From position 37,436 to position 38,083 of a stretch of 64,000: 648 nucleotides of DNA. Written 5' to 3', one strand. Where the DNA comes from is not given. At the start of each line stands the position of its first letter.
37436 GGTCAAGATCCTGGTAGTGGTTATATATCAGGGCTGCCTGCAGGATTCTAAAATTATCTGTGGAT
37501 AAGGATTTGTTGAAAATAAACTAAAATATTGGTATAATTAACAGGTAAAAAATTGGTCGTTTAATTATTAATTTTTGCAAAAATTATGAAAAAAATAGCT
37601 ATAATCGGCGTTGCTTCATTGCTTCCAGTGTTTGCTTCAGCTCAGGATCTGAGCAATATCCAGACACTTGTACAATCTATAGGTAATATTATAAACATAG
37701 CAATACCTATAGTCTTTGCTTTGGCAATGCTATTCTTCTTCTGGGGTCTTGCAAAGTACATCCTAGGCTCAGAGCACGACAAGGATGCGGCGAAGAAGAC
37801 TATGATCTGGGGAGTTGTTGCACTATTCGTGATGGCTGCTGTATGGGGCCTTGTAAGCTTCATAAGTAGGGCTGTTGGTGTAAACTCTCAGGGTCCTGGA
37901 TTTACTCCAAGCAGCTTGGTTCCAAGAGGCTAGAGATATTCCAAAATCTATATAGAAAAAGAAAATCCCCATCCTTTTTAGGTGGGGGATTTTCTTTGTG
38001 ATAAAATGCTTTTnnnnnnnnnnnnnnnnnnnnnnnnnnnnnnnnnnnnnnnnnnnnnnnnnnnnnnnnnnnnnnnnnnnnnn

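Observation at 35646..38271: Tandem array of seven paralogous small two-TM membrane proteins with VirB2/TrbC-pilin-like architecture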

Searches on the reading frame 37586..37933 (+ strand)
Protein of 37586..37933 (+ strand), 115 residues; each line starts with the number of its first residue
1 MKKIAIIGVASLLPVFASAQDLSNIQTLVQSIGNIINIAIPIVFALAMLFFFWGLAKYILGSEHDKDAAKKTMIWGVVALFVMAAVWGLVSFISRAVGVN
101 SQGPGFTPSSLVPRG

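Call 3: search_protein_families(library=pfam, proteins=[window:37586-37933:+], max_evalue=1)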
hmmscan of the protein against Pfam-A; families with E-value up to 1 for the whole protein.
window:37586-37933:+ (115 aa): 15 families
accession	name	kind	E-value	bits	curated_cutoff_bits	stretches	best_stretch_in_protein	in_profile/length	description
PF18895.5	T4SS_pilin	-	1.2e-12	48.2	26.6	1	27-93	4-71/71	Type IV secretion system pilin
PF00520.37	Ion_trans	-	0.0014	18.3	25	1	5-88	95-189/241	Ion transport protein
PF16192.10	PMT_4TMC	-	0.05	13.5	32.4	1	9-74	138-198/202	C-terminal four TMM region of protein-O-mannosyltransferase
PF12036.14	DUF3522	-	0.057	14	29.3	1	34-88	117-171/188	Protein of unknown function (DUF3522)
PF08733.15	PalH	-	0.093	12.2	34.1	1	12-92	198-269/332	PalH/RIM21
PF04123.18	DUF373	-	0.097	12.5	28.3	1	4-93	230-317/335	Domain of unknown function (DUF373)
PF03994.20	DUF350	-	0.13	12.7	26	1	28-94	35-97/133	Domain of Unknown Function (DUF350)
PF12393.13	Dr_adhesin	-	0.15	12.8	25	1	1-20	1-20/21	Dr family adhesin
PF13567.11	DUF4131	-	0.17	12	31.6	1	41-95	13-53/165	Domain of unknown function (DUF4131)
PF11902.13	DUF3422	-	0.2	11.2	25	1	47-95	367-416/418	Protein of unknown function (DUF3422)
PF13572.11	DUF4134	-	0.28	11.9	26.5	1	8-89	5-89/93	Domain of unknown function (DUF4134)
PF01988.24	VIT1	-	0.29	11.3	28.1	1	6-84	146-210/214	VIT family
PF11700.14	ATG22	-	0.3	10.2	24.1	1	46-102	329-385/482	Vacuole effluxer Atg22 like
PF16927.11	HisKA_7TM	-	0.36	11.1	28.6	1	2-58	167-217/224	N-terminal 7TM region of histidine kinase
PF20990.2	DUF2207_C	-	0.51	10.4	33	1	34-94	139-189/247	Predicted membrane protein (DUF2207) C-terminal domain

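Call 4: search_protein_families(library=ncbifam, proteins=[window:37586-37933:+], max_evalue=1)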
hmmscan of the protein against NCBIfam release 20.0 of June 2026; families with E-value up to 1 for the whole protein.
window:37586-37933:+ (115 aa): 6 families
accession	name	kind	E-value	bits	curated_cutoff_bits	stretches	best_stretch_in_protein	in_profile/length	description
NF045849.1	ICE_MMCAP2_0565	equivalog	1.3e-06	27.9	40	1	22-95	2-78/80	Mbov_0395 family pilin-like conjugal transfer protein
NF033480.1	bifunc_MprF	equivalog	0.0035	15.7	600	1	4-99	158-252/841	bifunctional lysylphosphatidylglycerol flippase/synthetase MprF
NF009950.0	PRK13414.1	equivalog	0.022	14.4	306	1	12-75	38-102/209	flagellar biosynthesis protein FliZ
NF045890.1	conj_pls20_p028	equivalog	0.079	11.8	150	1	7-99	269-355/377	pLS20_p028 family conjugation system transmembrane protein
TIGR02014.1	BchZ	equivalog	0.12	11.2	529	1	4-44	155-193/468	chlorophyllide a reductase subunit Z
TIGR04286.1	MSEP-CTERM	equivalog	0.79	7.5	150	1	28-89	167-226/920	MSEP-CTERM sorting domain-containing protein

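Call 9: find_encoding_contigs(protein=window:37586-37930:+, flank=10000)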
Protein window:37586-37930:+ (115 aa): 5 contigs read that carry it; 5 places shown.
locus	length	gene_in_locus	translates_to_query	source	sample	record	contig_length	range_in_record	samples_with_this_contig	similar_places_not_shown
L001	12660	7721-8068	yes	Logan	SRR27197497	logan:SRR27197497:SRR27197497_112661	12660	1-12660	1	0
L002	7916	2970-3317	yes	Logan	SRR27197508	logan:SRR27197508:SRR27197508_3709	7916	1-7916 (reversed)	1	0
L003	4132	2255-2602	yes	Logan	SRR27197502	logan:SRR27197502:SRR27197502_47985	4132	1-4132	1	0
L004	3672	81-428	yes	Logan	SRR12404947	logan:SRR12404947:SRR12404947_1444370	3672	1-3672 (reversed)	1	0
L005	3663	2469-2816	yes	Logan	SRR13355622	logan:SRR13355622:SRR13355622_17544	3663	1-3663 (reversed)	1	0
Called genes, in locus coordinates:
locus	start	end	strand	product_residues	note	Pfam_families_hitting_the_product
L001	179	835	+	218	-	-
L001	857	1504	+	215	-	PF13483:Lactamase_B_3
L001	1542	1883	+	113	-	-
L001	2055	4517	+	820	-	PF00521:DNA_topoisoIV, PF03989:DNA_gyraseA_C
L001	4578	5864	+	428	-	PF13416:SBP_bac_8, PF01547:SBP_bac_1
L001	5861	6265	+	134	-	PF18895:T4SS_pilin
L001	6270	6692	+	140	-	PF04956:TrbC (weak), PF18895:T4SS_pilin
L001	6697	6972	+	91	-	PF18895:T4SS_pilin (weak)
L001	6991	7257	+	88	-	PF18895:T4SS_pilin (weak)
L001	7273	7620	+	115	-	PF18895:T4SS_pilin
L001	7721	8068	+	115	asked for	PF18895:T4SS_pilin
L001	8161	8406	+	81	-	PF18895:T4SS_pilin (weak)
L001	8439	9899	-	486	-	-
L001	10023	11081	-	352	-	PF01145:Band_7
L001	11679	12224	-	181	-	-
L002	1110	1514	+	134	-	PF18895:T4SS_pilin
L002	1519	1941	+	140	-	PF04956:TrbC (weak), PF18895:T4SS_pilin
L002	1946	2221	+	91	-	PF18895:T4SS_pilin (weak)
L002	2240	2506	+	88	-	PF18895:T4SS_pilin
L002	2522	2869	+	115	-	PF18895:T4SS_pilin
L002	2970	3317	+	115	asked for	PF18895:T4SS_pilin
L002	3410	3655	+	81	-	PF18895:T4SS_pilin (weak)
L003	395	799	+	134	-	PF18895:T4SS_pilin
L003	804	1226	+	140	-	PF04956:TrbC (weak), PF18895:T4SS_pilin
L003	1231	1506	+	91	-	PF18895:T4SS_pilin (weak)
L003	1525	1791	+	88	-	PF18895:T4SS_pilin (weak)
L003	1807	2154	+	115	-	PF18895:T4SS_pilin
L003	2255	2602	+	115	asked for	PF18895:T4SS_pilin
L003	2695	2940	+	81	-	PF18895:T4SS_pilin (weak)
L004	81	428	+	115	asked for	PF18895:T4SS_pilin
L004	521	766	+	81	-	PF18895:T4SS_pilin (weak)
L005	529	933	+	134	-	PF18895:T4SS_pilin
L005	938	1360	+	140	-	PF04956:TrbC (weak), PF18895:T4SS_pilin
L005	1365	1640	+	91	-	PF18895:T4SS_pilin (weak)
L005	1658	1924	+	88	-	PF18895:T4SS_pilin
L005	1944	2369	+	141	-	PF18895:T4SS_pilin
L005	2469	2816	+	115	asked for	PF18895:T4SS_pilin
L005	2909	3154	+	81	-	PF18895:T4SS_pilin (weak)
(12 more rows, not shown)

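Call 14: find_homologous_proteins(query=window:37586-37930:+)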
Query window:37586-37930:+ (115 aa): 464 proteins with E <= 0.001 among 484 candidates; the best 120 are listed.
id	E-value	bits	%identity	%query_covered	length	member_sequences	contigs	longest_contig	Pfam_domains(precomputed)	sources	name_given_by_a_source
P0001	6.2e-66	237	100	100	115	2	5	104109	PF18895.6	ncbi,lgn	-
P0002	6.3e-53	195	79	100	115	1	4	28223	PF18895.6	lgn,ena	-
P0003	1.3e-51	191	79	99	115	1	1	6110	PF18895.6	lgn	-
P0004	4.0e-51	189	78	100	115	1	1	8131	PF18895.6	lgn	-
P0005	8.6e-49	182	77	99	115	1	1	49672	PF18895.6,PF00520.38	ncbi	-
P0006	2.2e-46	174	71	99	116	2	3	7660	PF18895.6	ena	-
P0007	1.6e-42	162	67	100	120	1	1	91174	PF18895.6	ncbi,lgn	-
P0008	2.0e-42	161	69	99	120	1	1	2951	PF18895.6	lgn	-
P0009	4.3e-41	157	72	99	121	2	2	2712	PF18895.6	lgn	-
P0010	3.9e-38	148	63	99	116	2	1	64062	PF18895.6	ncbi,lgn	-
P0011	4.4e-38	148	66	99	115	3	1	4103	PF18895.6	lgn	-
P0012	1.8e-37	146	66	99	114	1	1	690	PF18895.6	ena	-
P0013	3.2e-37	145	63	99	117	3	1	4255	PF18895.6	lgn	-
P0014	7.2e-37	144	65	99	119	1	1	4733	PF18895.6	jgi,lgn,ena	-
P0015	7.5e-37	144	65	89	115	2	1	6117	PF18895.6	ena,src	-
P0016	1.6e-36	143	63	99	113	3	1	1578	PF18895.6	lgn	-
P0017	1.7e-36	142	66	99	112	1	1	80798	PF18895.6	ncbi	-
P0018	2.2e-36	142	62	99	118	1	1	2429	PF18895.6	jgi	jgi:hypothetical protein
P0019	4.1e-36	141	63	98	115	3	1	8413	PF18895.6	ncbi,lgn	-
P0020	7.3e-36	140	60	96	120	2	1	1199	PF18895.6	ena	-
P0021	1.7e-35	139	61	94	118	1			PF18895.6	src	-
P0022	1.7e-35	139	62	100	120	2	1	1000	PF18895.6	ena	-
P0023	2.2e-35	139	62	99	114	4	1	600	PF18895.6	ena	-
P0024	2.7e-35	139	61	99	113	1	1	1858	PF18895.6,PF00520.38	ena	-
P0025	3.5e-35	138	61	99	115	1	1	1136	PF18895.6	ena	-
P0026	4.0e-35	138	62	100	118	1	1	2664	PF18895.6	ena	-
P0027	4.4e-35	138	65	98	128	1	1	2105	PF18895.6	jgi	jgi:hypothetical protein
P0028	6.0e-35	137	63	99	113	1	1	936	PF18895.6,PF00520.38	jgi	jgi:hypothetical protein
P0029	6.2e-35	137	63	99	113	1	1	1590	PF18895.6,PF00520.38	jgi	jgi:hypothetical protein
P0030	7.1e-35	137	63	99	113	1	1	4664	PF18895.6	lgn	-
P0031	7.5e-35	137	59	99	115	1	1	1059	PF18895.6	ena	-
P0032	1.4e-34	136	62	99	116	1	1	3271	PF18895.6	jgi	jgi:uncharacterized membrane-anchored protein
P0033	2.8e-34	135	60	100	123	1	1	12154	PF18895.6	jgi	jgi:hypothetical protein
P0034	4.0e-34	135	65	89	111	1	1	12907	PF18895.6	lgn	-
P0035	4.2e-34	135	58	97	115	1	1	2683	PF18895.6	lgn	-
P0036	4.4e-34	135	60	100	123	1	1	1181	PF18895.6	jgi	jgi:hypothetical protein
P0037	4.8e-34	135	62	99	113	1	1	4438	PF18895.6,PF00520.38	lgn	-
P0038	6.2e-34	134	59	99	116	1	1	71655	PF18895.6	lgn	-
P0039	6.9e-34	134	62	99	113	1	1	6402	PF18895.6,PF00520.38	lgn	-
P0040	9.0e-34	134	62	99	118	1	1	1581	PF18895.6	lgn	-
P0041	1.1e-33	133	65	89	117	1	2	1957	PF18895.6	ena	-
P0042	1.2e-33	133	56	100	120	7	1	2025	PF18895.6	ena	-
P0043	2.4e-33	132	59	99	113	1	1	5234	PF18895.6,PF00520.38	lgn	-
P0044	2.6e-33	132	58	100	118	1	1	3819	PF18895.6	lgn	-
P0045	2.8e-33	132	57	100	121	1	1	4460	PF18895.6,PF00520.38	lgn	-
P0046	4.5e-33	131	63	89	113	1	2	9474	PF18895.6,PF00520.38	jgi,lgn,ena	-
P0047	5.0e-33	131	63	89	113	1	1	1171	PF18895.6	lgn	-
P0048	5.9e-33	131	59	99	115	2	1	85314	PF18895.6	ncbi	-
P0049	6.1e-33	131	61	99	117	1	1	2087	PF18895.6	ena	-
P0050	6.7e-33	131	60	99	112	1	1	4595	PF18895.6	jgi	jgi:hypothetical protein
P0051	6.8e-33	131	56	96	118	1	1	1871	PF18895.6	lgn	-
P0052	7.8e-33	131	60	99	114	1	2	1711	PF18895.6,PF00520.38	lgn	-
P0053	8.6e-33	130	62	99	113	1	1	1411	PF18895.6,PF00520.38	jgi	jgi:hypothetical protein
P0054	9.4e-33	130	56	98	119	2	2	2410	PF18895.6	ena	-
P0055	1.1e-32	130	61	99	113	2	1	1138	PF18895.6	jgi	jgi:hypothetical protein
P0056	1.2e-32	130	59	99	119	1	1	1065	PF18895.6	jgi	jgi:hypothetical protein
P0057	1.2e-32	130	64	89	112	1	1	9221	PF18895.6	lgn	-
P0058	1.5e-32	130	60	94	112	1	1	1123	PF18895.6,PF00520.38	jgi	jgi:hypothetical protein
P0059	1.7e-32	130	60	99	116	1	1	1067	PF18895.6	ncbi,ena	-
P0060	2.3e-32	129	57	99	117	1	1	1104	PF18895.6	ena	-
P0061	2.3e-32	129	56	99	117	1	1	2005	PF18895.6,PF00520.38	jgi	-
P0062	2.4e-32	129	59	95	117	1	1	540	PF18895.6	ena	-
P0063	2.4e-32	129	58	99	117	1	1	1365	PF18895.6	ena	-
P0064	2.5e-32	129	60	90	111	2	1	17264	PF18895.6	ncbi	-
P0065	2.6e-32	129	59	97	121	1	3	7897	PF18895.6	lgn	-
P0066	3.2e-32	129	58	97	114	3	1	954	PF18895.6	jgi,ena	-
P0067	4.6e-32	128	62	99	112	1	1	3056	PF18895.6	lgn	-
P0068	4.7e-32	128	63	95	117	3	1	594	PF18895.6,PF00520.38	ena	-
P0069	5.0e-32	128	58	98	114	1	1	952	PF18895.6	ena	-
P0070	5.6e-32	128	57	99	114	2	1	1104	PF18895.6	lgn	-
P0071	6.0e-32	128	61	81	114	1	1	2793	PF18895.6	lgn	-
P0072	6.2e-32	128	56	98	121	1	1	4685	PF18895.6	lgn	-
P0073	6.6e-32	128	58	99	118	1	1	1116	PF18895.6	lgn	-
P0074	8.5e-32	127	56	99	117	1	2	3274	PF18895.6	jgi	jgi:hypothetical protein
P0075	9.9e-32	127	58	97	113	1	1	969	PF18895.6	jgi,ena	-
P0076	1.0e-31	127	62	99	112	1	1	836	PF18895.6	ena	-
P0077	1.3e-31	127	57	99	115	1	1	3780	PF18895.6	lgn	-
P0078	1.4e-31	127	60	97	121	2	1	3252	PF18895.6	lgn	-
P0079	1.8e-31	126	58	95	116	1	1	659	PF18895.6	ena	-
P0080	2.1e-31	126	61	97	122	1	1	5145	PF18895.6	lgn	-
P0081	2.2e-31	126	57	99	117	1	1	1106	PF18895.6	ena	-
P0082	2.4e-31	126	61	99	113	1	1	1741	PF18895.6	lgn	-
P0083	2.7e-31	126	59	99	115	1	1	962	PF18895.6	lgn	-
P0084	2.8e-31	126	55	98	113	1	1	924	PF18895.6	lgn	-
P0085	3.4e-31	125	56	99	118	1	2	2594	PF18895.6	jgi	jgi:TM2 domain-containing membrane protein YozV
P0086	3.7e-31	125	65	81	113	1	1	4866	PF18895.6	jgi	jgi:hypothetical protein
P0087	3.8e-31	125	61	94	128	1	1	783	PF18895.6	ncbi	-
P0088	4.7e-31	125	60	99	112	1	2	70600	PF18895.6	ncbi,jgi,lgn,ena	ncbi:MAG: hypothetical protein WC657_03335 [Candidatus Paceibacterota bacterium]|jgi:hypothetical pr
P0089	4.9e-31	125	61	87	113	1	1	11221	PF18895.6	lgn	-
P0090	6.0e-31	125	59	99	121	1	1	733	PF18895.6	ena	-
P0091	7.3e-31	124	60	88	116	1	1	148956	PF18895.6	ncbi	-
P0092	1.0e-30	124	59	99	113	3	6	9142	PF18895.6,PF00520.38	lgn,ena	-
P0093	1.0e-30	124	58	99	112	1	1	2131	PF18895.6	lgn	-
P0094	1.2e-30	124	62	89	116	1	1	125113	PF18895.6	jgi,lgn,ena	-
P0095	1.3e-30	124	58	99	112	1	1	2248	PF18895.6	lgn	-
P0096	1.4e-30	123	55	99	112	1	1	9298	PF18895.6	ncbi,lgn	-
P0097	1.6e-30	123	60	99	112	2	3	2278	PF18895.6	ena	-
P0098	1.6e-30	123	60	89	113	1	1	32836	PF18895.6,PF00520.38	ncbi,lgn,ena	-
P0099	1.7e-30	123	63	81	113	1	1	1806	PF18895.6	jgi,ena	-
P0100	1.7e-30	123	56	99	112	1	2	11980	PF18895.6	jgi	jgi:hypothetical protein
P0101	1.8e-30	123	58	97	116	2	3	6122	PF18895.6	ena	-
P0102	2.2e-30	123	59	89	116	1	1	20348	PF18895.6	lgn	-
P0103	2.6e-30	123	58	99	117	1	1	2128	PF18895.6,PF00520.38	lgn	-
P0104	2.7e-30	122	58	99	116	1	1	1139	PF18895.6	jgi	jgi:hypothetical protein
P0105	2.7e-30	122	54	99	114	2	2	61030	PF18895.6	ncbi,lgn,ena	ncbi:MAG: hypothetical protein AAB392_03255 [Patescibacteria group bacterium]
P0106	2.8e-30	122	60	99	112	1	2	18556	PF18895.6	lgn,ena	-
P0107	2.8e-30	122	57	99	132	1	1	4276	PF18895.6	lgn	-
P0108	2.8e-30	122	62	99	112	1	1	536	PF18895.6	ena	-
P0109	2.9e-30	122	62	90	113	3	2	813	PF18895.6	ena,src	-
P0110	2.9e-30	122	62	90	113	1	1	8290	PF18895.6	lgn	-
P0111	3.2e-30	122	57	99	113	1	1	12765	PF18895.6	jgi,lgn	jgi:hypothetical protein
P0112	3.3e-30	122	54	99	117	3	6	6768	PF18895.6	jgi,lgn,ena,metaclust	metaclust:\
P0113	3.5e-30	122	55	99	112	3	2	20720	PF18895.6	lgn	-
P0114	3.7e-30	122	59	89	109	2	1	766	PF18895.6,PF00520.38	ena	-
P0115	3.8e-30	122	54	99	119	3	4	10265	PF18895.6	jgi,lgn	-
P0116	4.0e-30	122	56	99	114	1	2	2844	PF18895.6,PF00520.38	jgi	jgi:hypothetical protein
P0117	4.4e-30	122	61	99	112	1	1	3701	PF18895.6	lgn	-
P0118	4.4e-30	122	56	98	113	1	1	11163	PF18895.6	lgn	-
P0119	4.4e-30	122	58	98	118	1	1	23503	PF18895.6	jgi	jgi:undecaprenyl pyrophosphate phosphatase UppP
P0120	4.6e-30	122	60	99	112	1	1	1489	PF18895.6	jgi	jgi:uncharacterized membrane-anchored protein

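Call 16: find_related_loci(query=window:37586-37930:+, collection=genome_contigs, flank=10000)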
Query window:37586-37930:+ (115 aa) in genome_contigs; peptide patterns used: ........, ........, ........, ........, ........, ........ (x = any residue, [..] = any of these).
600 stretches matched a pattern (row limit reached: there are more); 9 encode a relative of the query (tblastn E <= 1e-3); 9 distinct loci.
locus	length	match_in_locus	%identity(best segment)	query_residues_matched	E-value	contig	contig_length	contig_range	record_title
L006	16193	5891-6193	57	13-114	4e-35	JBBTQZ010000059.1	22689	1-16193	MAG: Patescibacteria group bacterium isolate H41-bin075_1 H41_bin075_1_000000000059, whole genome shotgun sequence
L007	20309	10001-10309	58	10-114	3e-33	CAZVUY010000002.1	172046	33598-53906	MAG TPA_asm: uncultured Candidatus Saccharibacteria bacterium isolate SRP300315_co1_63 genome assembly, contig: NODE_33_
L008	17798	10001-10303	50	13-113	6e-32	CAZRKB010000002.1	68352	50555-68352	MAG TPA_asm: uncultured Candidatus Saccharibacteria bacterium isolate SRP342105_co1_235 genome assembly, contig: NODE_49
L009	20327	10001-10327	55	1-103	1e-29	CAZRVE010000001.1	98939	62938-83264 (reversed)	MAG TPA_asm: uncultured Candidatus Saccharibacteria bacterium isolate SRP302447_co1_195 genome assembly, contig: NODE_74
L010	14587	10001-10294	44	5-103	2e-22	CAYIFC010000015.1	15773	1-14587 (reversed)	MAG TPA_asm: uncultured Candidatus Saccharibacteria bacterium isolate ERP119705_co18_680 genome assembly, contig: NODE_4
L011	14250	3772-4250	44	14-114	2e-20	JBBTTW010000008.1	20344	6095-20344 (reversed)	MAG: Patescibacteria group bacterium isolate H51-bin112_1 H51_bin112_1_000000000008, whole genome shotgun sequence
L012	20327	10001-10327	64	5-114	3e-37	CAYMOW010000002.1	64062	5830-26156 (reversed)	MAG TPA_asm: uncultured Candidatus Saccharibacteria bacterium isolate SRP329715_co1_140 genome assembly, contig: NODE_50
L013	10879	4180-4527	39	6-113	2e-19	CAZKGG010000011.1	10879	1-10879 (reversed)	MAG TPA_asm: uncultured Candidatus Saccharibacteria bacterium isolate SRP342105_co2_44 genome assembly, contig: NODE_649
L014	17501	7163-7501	34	1-102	4e-7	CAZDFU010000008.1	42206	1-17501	MAG TPA_asm: uncultured Gammaproteobacteria bacterium isolate binchicken_co251_985 genome assembly, contig: NODE_1265_le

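Call 22: search_protein_families(library=pfam, proteins=[L014:8724-10616:+, L014:10663-15114:-, L014:3451-4902:+, L014:6401-7078:+, L014:921-2645:-, L007:10695-11657:-, L007:11754-13052:-, L009:10724-12127:-, L009:12261-13406:-, L014:15882-16943:+], max_evalue=0.01)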
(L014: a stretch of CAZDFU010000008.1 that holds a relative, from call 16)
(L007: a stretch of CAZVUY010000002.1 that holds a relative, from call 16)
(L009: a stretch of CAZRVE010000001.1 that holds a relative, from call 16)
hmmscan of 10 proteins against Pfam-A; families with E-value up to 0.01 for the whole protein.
L014:8724-10616:+ (631 aa): 0 families

L014:10663-15114:- (1484 aa): 0 families

L014:3451-4902:+ (484 aa): 1 family
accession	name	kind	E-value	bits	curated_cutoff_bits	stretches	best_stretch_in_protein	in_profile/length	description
PF18895.5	T4SS_pilin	-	1.5e-08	35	26.6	1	402-469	4-70/71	Type IV secretion system pilin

L014:6401-7078:+ (226 aa): 1 family
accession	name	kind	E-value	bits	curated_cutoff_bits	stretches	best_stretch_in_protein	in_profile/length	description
PF18895.5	T4SS_pilin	-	9.9e-09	35.6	26.6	1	106-175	3-71/71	Type IV secretion system pilin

L014:921-2645:- (574 aa): 1 family
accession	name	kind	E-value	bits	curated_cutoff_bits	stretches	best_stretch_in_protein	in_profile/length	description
PF08486.15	SpoIID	-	2.3e-20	73.5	23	1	307-381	10-95/97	Stage II sporulation protein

L007:10695-11657:- (321 aa): 0 families

L007:11754-13052:- (433 aa): 1 family
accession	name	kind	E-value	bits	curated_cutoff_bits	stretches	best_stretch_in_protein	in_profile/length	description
PF01145.31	Band_7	-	2e-09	38.2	23.6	1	85-325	2-174/176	SPFH domain / Band 7 family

L009:10724-12127:- (468 aa): 1 family
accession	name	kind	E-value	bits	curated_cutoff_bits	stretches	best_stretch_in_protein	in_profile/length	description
PF00062.25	Lys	-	0.0086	16.8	27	0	278-329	35-83/123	C-type lysozyme/alpha-lactalbumin family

L009:12261-13406:- (382 aa): 1 family
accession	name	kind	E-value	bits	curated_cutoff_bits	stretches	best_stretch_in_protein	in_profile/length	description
PF01145.31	Band_7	-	5.2e-08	33.6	23.6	1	191-313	51-169/176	SPFH domain / Band 7 family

L014:15882-16943:+ (354 aa): 2 families
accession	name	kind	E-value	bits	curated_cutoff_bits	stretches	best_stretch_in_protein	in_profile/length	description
PF12666.12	PrgI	-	2.7e-09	37.9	27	1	5-93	1-90/91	PrgI family protein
PF13620.12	CarboxypepD_reg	-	0.00032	21.4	32.3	1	271-330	2-60/82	Carboxypeptidase regulatory-like domain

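Call 36: predict_structure(alignment_id=A2)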
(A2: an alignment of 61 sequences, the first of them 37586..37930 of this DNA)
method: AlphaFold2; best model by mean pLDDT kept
length: 115 residues; sequences in the alignment: 61
mean_pLDDT: 78.5   pTM: 0.49
mean pLDDT of the five models: 78.5, 74.8, 74.0, 72.9, 66.1
residues with pLDDT >= 90: 18; 70-90: 67; 50-70: 30; < 50: 0
segments of 3 or more residues with pLDDT < 50: none
pLDDT, mean of each block of 10 residues (from residue 1): 71 69 70 78 88 90 87 90 88 77 60 67
secondary structure, 60 per line:
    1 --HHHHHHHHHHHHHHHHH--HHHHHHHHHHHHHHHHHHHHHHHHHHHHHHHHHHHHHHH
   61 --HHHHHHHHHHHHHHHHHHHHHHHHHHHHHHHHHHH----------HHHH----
elements in order: H3-19 H22-60 H63-97 H108-111
